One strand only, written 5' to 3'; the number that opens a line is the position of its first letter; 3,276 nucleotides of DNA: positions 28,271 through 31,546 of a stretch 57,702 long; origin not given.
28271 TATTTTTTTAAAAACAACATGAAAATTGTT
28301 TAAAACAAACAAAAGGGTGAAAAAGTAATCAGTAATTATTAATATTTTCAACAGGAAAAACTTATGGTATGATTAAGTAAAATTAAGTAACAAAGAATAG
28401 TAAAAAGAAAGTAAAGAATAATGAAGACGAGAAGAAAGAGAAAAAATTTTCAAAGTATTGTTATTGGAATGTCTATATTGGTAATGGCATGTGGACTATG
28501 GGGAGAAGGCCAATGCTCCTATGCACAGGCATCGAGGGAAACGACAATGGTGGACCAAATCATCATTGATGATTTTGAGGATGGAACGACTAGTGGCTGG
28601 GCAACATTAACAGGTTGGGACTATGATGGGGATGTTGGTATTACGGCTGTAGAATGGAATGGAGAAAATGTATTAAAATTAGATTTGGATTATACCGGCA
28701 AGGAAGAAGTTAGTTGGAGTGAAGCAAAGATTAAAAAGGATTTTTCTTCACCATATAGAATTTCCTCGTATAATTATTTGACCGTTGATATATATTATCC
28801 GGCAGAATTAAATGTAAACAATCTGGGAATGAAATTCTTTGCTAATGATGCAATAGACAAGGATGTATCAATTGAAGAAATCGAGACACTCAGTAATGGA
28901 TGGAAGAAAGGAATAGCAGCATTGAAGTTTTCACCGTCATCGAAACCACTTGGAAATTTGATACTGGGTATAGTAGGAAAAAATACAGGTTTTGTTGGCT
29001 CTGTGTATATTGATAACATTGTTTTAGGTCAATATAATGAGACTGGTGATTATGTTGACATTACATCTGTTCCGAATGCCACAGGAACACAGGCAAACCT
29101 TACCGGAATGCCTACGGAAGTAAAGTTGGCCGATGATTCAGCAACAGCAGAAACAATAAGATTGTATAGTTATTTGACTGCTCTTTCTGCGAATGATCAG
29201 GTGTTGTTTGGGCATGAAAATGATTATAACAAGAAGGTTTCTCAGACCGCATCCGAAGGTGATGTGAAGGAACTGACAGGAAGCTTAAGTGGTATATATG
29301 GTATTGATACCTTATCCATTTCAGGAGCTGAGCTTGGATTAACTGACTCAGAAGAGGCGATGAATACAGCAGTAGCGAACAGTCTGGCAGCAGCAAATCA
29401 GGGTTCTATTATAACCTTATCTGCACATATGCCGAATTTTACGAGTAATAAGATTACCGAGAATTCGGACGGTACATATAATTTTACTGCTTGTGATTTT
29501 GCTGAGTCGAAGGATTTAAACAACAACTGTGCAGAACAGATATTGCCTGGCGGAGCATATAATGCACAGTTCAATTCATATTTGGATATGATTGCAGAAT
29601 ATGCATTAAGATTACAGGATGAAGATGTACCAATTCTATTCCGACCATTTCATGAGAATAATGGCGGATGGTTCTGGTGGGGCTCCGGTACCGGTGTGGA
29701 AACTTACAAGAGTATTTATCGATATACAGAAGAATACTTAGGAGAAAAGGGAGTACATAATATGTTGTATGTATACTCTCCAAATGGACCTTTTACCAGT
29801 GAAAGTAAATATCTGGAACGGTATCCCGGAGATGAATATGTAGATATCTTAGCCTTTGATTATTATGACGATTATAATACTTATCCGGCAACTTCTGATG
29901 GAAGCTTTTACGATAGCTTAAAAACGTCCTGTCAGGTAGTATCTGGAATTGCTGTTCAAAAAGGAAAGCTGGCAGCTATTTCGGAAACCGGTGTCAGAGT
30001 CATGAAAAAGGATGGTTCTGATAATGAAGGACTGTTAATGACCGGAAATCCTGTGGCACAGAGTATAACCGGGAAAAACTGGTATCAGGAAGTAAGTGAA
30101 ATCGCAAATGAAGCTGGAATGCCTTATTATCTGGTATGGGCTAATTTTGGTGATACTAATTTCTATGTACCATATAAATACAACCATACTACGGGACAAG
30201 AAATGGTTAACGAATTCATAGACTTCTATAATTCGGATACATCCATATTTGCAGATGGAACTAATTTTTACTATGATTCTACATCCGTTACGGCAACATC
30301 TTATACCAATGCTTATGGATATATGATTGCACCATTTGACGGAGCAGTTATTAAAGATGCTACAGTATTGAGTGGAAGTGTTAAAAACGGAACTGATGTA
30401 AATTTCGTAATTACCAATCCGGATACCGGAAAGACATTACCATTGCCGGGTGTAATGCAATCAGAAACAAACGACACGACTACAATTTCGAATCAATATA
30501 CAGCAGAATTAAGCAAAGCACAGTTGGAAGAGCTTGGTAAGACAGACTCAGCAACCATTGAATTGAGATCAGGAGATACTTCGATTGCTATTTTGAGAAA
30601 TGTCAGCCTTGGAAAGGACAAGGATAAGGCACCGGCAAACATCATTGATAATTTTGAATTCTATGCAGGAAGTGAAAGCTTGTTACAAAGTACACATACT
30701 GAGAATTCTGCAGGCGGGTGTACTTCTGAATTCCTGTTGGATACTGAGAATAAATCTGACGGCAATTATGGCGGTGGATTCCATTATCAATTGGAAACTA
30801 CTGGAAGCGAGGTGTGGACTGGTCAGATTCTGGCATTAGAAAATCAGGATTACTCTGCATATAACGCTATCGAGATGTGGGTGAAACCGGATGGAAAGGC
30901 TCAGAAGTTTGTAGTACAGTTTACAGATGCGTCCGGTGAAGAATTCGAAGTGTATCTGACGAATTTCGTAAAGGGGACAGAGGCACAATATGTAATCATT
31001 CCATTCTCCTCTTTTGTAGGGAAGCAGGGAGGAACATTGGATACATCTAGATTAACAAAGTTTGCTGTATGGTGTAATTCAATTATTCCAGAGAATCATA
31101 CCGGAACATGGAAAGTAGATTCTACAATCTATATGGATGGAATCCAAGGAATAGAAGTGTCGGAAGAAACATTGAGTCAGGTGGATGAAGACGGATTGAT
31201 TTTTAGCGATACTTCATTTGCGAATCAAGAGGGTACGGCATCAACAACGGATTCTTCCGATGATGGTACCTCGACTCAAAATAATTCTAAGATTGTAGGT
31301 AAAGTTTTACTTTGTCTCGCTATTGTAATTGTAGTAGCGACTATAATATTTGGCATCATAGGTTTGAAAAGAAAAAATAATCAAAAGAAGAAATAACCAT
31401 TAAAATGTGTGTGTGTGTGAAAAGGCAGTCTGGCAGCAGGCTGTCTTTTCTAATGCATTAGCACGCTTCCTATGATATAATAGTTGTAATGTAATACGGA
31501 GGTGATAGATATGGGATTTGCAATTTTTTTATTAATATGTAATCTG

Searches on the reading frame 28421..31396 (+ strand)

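Call 58: search_protein_families(library=pfam, proteins=[window:28421-31396:+], max_evalue=0.001)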
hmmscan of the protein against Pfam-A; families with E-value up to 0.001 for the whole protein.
window:28421-31396:+ (991 aa): 3 families
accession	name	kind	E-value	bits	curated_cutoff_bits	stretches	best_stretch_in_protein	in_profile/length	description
PF02156.21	Glyco_hydro_26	-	5e-46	157.9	20.2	1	239-523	3-272/311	Glycosyl hydrolase family 26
PF03425.19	CBM_11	-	0.00012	22.7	27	1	738-868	11-138/182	Carbohydrate binding domain (family 11)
PF08547.18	CIA30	-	0.00053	20.5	24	0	806-871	60-124/157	Complex I intermediate-associated protein 30 (CIA30)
